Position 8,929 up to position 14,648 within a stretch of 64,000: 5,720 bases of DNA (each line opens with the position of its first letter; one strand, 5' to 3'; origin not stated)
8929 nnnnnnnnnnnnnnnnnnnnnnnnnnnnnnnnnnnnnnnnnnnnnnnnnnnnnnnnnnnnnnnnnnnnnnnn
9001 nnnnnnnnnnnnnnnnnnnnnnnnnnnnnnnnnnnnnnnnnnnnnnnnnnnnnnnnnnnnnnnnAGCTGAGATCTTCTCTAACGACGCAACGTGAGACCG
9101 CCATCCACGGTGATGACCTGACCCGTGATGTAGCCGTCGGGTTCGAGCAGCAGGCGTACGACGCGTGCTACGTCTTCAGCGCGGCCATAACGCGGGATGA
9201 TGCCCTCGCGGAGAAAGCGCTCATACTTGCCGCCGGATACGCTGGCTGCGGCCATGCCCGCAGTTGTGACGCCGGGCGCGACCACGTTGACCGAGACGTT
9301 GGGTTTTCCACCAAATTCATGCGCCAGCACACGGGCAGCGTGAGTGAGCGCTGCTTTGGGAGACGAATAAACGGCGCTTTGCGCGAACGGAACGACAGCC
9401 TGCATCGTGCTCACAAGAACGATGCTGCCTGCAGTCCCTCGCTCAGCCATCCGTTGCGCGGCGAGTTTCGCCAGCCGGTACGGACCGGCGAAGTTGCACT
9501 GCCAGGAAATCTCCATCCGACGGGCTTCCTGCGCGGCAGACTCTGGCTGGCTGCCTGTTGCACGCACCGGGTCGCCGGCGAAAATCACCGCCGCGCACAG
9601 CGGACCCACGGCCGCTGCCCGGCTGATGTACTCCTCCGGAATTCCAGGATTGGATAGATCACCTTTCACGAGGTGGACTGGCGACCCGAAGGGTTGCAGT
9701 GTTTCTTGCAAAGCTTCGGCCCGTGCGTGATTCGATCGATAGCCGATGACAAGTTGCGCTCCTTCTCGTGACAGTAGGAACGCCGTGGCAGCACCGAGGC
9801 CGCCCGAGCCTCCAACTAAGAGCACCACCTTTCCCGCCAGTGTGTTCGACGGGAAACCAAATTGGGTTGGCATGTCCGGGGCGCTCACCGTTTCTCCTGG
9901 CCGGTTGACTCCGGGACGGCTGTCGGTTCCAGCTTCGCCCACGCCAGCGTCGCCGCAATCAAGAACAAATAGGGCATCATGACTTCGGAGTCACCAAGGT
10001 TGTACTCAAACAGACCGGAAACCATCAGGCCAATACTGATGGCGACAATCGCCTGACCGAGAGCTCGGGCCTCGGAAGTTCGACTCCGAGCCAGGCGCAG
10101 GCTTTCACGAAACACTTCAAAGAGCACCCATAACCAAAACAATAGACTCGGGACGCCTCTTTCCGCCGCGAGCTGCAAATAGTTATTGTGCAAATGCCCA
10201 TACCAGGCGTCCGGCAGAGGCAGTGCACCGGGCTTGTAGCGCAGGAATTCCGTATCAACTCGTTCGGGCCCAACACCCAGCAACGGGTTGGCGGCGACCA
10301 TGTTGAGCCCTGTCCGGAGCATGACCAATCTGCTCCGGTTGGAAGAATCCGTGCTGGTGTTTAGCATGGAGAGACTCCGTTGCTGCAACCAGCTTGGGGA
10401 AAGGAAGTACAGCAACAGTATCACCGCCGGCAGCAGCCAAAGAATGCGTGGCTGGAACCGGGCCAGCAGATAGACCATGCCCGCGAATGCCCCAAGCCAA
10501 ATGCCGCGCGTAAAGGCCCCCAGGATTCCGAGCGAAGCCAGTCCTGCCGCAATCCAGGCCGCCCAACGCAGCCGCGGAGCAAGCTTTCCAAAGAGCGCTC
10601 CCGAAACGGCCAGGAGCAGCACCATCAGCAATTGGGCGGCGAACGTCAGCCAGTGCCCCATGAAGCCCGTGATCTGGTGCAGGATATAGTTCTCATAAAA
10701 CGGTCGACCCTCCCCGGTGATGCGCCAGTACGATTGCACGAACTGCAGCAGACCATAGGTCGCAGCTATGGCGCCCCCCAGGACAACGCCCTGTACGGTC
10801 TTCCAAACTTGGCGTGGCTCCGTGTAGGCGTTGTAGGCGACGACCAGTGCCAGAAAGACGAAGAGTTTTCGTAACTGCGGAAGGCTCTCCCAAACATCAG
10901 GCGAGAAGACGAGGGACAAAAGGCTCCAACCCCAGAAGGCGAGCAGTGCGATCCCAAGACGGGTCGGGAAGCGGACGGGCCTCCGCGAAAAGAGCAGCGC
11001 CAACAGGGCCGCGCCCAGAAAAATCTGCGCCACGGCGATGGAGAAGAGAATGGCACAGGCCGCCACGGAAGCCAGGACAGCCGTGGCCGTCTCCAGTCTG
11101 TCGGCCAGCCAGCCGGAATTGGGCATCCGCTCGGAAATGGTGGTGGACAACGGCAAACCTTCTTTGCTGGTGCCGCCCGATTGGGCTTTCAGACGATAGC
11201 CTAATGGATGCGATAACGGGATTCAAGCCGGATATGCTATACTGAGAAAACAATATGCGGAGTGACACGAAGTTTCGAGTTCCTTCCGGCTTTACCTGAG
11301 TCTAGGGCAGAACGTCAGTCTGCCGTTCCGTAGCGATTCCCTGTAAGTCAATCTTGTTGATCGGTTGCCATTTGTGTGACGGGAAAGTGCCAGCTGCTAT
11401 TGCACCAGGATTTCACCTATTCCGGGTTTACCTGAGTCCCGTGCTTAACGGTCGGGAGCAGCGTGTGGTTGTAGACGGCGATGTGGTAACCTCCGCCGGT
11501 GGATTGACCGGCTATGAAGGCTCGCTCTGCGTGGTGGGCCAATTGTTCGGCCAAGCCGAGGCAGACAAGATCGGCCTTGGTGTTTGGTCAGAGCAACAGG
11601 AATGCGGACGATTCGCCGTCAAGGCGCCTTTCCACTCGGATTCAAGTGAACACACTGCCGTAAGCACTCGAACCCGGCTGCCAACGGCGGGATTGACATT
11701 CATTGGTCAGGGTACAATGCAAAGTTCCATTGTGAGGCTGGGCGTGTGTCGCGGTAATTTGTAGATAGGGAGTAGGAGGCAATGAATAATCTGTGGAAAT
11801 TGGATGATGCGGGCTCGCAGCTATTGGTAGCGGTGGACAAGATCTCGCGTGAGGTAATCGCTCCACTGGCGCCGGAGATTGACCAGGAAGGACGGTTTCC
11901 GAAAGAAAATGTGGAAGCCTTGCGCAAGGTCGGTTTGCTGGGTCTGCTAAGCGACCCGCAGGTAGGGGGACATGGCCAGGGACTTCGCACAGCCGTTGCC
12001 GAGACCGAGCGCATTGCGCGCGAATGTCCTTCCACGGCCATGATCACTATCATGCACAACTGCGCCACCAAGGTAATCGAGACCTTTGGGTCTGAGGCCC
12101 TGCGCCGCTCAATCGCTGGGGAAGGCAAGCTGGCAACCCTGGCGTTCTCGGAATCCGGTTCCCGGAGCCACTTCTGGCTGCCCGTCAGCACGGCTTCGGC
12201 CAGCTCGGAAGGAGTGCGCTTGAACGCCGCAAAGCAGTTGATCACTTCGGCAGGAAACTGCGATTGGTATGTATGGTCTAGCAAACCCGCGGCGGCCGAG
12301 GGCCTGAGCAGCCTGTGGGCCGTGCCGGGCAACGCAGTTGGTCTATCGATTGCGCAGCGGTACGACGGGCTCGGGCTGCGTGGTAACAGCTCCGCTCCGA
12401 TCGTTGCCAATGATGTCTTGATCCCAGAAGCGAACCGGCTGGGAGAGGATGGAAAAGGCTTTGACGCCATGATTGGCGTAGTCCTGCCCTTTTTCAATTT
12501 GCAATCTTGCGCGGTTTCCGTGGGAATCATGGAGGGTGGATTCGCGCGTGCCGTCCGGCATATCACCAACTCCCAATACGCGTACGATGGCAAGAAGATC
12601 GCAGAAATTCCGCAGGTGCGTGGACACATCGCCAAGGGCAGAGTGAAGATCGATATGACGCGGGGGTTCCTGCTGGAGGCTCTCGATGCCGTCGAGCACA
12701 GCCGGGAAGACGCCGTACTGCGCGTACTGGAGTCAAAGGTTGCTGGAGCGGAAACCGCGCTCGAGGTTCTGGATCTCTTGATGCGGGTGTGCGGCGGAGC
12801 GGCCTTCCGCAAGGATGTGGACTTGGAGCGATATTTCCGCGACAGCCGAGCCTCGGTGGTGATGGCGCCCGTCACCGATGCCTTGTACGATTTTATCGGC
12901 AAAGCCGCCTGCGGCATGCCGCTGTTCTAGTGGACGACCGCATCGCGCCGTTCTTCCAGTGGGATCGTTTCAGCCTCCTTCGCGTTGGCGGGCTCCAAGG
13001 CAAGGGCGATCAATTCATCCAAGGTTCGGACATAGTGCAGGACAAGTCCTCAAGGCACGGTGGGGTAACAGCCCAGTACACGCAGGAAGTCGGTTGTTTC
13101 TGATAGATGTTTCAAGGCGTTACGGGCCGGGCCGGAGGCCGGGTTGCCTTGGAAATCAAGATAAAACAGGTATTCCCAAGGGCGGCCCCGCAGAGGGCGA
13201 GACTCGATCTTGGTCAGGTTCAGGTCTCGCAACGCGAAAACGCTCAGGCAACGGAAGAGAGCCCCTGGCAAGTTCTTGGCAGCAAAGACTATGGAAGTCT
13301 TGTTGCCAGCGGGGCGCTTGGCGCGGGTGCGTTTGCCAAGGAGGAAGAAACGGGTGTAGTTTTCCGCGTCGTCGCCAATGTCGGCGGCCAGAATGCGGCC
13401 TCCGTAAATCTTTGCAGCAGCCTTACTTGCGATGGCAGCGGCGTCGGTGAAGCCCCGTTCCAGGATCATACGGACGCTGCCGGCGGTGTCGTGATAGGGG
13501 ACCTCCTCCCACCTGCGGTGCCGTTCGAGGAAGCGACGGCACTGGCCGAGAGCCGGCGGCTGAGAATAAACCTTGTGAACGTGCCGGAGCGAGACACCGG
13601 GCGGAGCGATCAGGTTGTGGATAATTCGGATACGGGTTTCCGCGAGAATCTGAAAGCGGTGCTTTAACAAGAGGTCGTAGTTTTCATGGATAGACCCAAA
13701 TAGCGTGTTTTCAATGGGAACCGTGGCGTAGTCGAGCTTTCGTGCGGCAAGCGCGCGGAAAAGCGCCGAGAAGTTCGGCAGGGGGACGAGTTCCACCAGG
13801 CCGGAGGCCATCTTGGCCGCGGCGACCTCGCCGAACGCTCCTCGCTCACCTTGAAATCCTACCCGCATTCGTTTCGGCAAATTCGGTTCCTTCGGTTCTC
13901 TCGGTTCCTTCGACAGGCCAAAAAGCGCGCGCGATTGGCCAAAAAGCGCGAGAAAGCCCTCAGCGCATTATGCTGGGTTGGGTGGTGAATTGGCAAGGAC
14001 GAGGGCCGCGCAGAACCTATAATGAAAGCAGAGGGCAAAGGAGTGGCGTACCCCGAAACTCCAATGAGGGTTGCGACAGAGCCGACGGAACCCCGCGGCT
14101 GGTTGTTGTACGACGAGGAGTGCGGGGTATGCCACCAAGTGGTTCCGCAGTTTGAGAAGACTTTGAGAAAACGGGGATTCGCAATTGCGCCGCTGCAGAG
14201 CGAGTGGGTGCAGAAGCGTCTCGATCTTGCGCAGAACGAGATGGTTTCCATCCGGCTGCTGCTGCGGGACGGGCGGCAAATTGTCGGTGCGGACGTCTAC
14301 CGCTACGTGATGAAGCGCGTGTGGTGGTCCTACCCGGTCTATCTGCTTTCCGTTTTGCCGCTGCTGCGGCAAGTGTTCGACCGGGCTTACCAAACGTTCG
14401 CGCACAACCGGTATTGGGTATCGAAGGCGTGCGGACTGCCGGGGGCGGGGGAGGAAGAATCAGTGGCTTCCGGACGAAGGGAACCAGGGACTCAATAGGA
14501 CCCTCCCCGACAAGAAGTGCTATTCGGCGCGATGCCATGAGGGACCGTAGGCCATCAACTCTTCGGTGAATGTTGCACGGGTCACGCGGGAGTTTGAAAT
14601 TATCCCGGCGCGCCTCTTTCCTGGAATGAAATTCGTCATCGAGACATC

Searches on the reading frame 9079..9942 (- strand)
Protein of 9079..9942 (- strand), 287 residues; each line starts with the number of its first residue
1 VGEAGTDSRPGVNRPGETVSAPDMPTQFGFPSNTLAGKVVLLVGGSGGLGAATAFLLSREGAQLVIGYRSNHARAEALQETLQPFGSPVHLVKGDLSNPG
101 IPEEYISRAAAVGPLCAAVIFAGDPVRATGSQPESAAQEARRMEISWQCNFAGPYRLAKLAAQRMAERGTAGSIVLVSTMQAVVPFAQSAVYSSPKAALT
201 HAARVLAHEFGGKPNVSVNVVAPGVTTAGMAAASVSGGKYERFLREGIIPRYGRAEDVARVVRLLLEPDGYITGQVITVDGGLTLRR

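Call 61: search_protein_families(library=pfam, max_evalue=0.0001, proteins=[window:9079-9942:-])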
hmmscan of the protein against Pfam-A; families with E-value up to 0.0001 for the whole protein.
window:9079-9942:- (287 aa): 5 families
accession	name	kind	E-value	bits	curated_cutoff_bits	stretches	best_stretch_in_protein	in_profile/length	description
PF13561.12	adh_short_C2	-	2.2e-32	113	27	1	47-284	6-236/236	Enoyl-(Acyl carrier protein) reductase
PF00106.31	adh_short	-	2.6e-29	102.5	26.6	1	38-234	1-190/195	short chain dehydrogenase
PF08659.16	KR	-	2.1e-08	34.7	22.6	1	40-120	3-86/180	KR domain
PF23441.1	SDR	-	2.3e-07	30.9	27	1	33-285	3-257/258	SDR-like rossmann domain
PF01370.27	Epimerase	-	8e-05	22.6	20.9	0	40-119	1-74/240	NAD dependent epimerase/dehydratase family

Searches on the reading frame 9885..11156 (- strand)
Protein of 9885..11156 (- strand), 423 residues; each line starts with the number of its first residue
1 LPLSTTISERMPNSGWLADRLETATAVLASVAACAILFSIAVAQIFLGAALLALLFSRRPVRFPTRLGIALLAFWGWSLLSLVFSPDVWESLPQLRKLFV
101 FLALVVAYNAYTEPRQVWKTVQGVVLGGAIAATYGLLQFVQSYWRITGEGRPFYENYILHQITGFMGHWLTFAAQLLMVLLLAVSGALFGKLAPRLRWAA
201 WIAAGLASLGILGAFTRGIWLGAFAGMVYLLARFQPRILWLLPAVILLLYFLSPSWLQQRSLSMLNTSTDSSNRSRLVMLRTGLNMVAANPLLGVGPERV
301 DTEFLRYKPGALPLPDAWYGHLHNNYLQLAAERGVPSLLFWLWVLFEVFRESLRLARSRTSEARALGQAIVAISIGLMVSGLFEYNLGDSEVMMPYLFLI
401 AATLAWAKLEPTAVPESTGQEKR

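Call 61: search_protein_families(library=pfam, max_evalue=0.0001, proteins=[window:9885-11156:-])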
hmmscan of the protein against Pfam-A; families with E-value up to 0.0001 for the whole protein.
window:9885-11156:- (423 aa): 1 family
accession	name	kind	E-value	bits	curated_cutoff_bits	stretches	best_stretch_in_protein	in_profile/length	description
PF04932.20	Wzy_C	-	7.3e-23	81.5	31.7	1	203-342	2-149/149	O-Antigen ligase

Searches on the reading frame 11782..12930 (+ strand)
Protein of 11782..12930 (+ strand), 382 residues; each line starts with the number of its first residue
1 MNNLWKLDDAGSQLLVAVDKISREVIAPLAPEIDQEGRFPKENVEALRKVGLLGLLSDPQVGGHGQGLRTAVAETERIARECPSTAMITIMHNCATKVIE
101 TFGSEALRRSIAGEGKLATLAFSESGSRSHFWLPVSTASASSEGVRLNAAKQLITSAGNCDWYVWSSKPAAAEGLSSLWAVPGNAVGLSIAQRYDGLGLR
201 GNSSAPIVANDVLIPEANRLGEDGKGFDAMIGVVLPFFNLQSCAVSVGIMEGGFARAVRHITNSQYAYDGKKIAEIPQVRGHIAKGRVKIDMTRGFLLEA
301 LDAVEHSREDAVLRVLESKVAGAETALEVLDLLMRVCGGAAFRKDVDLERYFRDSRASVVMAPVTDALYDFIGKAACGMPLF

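Call 9: search_protein_families(library=pfam, max_evalue=0.1, proteins=[window:11782-12930:+])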
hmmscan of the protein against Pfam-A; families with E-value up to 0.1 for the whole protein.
window:11782-12930:+ (382 aa): 4 families
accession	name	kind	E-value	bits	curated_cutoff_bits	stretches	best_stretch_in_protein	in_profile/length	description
PF02771.21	Acyl-CoA_dh_N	-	4.2e-16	59.8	22.9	1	14-109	7-103/113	Acyl-CoA dehydrogenase, N-terminal domain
PF00441.29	Acyl-CoA_dh_1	-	4.3e-13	50.1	22.4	1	224-358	1-131/150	Acyl-CoA dehydrogenase, C-terminal domain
PF08028.16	Acyl-CoA_dh_2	-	6.8e-11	43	22.7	1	242-357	3-125/134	Acyl-CoA dehydrogenase, C-terminal domain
PF02770.24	Acyl-CoA_dh_M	-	3.2e-10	40.5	33.3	1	120-212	2-97/97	Acyl-CoA dehydrogenase, middle domain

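Call 75: find_encoding_contigs(protein=window:11782-12930:+, flank=10000, max_places=8)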
Protein window:11782-12930:+ (382 aa): 3 contigs read that carry it; 3 places shown.
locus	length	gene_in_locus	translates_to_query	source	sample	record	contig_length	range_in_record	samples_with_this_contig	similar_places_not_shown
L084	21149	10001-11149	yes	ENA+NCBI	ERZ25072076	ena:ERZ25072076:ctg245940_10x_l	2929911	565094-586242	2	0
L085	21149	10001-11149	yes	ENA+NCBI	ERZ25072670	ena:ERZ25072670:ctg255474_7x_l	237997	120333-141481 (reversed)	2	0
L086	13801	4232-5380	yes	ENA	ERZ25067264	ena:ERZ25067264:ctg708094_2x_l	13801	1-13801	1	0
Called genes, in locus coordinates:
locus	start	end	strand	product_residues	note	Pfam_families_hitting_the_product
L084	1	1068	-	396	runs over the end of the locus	PF00266:Aminotran_5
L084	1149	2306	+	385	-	PF02481:DNA_processg_A, PF18306:LDcluster4 (weak), PF17782:WHD_DprA (weak)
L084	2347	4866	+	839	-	PF01751:Toprim, PF01131:Topoisom_bac, PF01396:Zn_ribbon_Top1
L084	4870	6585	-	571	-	PF01019:G_glu_transpept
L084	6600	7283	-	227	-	PF01135:PCMT (faint), PF01209:Ubie_methyltran, PF13489:Methyltransf_23, PF13847:Methyltransf_31, PF08241:Methyltransf_11, PF08242:Methyltransf_12, PF13649:Methyltransf_25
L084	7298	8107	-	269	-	PF23441:SDR (weak), PF00106:adh_short, PF08659:KR (weak), PF13561:adh_short_C2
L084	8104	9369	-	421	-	PF04932:Wzy_C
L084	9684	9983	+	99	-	-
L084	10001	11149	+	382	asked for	PF02771:Acyl-CoA_dh_N, PF02770:Acyl-CoA_dh_M, PF00441:Acyl-CoA_dh_1, PF08028:Acyl-CoA_dh_2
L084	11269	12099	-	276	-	PF00800:PDT, PF01842:ACT (faint)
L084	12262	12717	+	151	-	PF04134:DCC1-like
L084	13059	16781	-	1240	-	PF17963:Big_9 (faint), PF21027:Sde0182_C (faint), PF00028:Cadherin, PF23592:Cadherin_CELSR2_9th (faint), PF00028:Cadherin, PF00560:LRR_1 (faint), PF23598:LRR_14, PF22352:K319L-like_PKD, +2 more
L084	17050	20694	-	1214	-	PF25021:TEN_NHL, PF01436:NHL (weak), PF25021:TEN_NHL, PF01436:NHL, PF25021:TEN_NHL, PF25021:TEN_NHL, PF00041:fn3, PF16656:Pur_ac_phosph_N, +8 more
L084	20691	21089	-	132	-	-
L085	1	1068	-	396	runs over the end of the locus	PF00266:Aminotran_5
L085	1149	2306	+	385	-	PF02481:DNA_processg_A, PF18306:LDcluster4 (weak), PF17782:WHD_DprA (weak)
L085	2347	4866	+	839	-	PF01751:Toprim, PF01131:Topoisom_bac, PF01396:Zn_ribbon_Top1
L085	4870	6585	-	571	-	PF01019:G_glu_transpept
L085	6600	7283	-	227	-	PF01135:PCMT (faint), PF01209:Ubie_methyltran, PF13489:Methyltransf_23, PF13847:Methyltransf_31, PF08241:Methyltransf_11, PF08242:Methyltransf_12, PF13649:Methyltransf_25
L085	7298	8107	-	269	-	PF23441:SDR (weak), PF00106:adh_short, PF08659:KR (weak), PF13561:adh_short_C2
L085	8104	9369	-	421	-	PF04932:Wzy_C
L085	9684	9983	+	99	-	-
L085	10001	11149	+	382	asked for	PF02771:Acyl-CoA_dh_N, PF02770:Acyl-CoA_dh_M, PF00441:Acyl-CoA_dh_1, PF08028:Acyl-CoA_dh_2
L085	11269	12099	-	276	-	PF00800:PDT, PF01842:ACT (faint)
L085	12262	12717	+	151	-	PF04134:DCC1-like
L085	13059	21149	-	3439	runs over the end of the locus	PF13583:Reprolysin_4, PF13688:Reprolysin_5, PF06468:Spond_N, PF07995:GSDH, PF13753:SWM_repeat, PF00041:fn3, PF00041:fn3, PF22352:K319L-like_PKD, +9 more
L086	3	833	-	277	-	?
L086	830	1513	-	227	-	PF01135:PCMT, PF01209:Ubie_methyltran, PF13489:Methyltransf_23, PF24675:NpmA (weak), PF13847:Methyltransf_31, PF08241:Methyltransf_11, PF08242:Methyltransf_12, PF13649:Methyltransf_25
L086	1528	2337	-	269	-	PF23441:SDR (weak), PF00106:adh_short, PF08659:KR, PF13561:adh_short_C2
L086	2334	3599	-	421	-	PF04932:Wzy_C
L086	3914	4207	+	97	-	-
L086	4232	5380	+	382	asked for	PF02771:Acyl-CoA_dh_N, PF02770:Acyl-CoA_dh_M, PF00441:Acyl-CoA_dh_1, PF08028:Acyl-CoA_dh_2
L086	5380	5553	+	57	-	-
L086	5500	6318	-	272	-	PF00800:PDT, PF01842:ACT (faint)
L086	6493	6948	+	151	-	PF04134:DCC1-like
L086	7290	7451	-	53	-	-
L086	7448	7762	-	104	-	-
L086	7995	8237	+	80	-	PF13560:HTH_31 (weak), PF01381:HTH_3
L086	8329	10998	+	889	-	-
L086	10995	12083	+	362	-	-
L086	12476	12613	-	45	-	-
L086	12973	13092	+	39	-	-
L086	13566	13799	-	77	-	?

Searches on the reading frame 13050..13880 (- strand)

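Call 9: search_protein_families(library=pfam, max_evalue=0.1, proteins=[window:13050-13880:-])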
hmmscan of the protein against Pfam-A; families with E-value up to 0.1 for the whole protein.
window:13050-13880:- (276 aa): 2 families
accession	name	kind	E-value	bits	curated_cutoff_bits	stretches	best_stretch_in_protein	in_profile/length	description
PF00800.23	PDT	-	1.3e-54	185.2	25.2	1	7-184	1-179/181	Prephenate dehydratase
PF01842.31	ACT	-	3.5e-06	27.1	27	1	196-254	2-59/66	ACT domain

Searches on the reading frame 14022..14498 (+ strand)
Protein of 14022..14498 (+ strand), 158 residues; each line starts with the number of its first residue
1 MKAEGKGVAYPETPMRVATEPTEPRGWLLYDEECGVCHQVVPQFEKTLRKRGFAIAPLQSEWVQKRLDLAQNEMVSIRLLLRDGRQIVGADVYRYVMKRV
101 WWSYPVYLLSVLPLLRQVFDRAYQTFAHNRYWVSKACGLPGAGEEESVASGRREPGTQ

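Call 9: search_protein_families(library=pfam, max_evalue=0.1, proteins=[window:14022-14498:+])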
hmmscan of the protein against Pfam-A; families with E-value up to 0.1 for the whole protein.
window:14022-14498:+ (158 aa): 1 family
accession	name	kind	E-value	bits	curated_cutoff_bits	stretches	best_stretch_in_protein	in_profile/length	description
PF04134.17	DCC1-like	-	9.8e-15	56.2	27.8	1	28-133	1-110/113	DCC1-like thiol-disulfide oxidoreductase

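Call 14: find_encoding_contigs(protein=window:14022-14498:+, flank=10000, max_places=6)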
Protein window:14022-14498:+ (158 aa): 1 contig read that carries it; 1 place shown.
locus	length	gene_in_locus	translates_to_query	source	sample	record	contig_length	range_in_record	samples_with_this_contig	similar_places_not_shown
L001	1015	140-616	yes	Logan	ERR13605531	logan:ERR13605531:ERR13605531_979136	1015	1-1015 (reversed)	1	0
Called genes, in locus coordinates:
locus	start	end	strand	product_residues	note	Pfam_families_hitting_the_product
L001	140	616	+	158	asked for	PF04134:DCC1-like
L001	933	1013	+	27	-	?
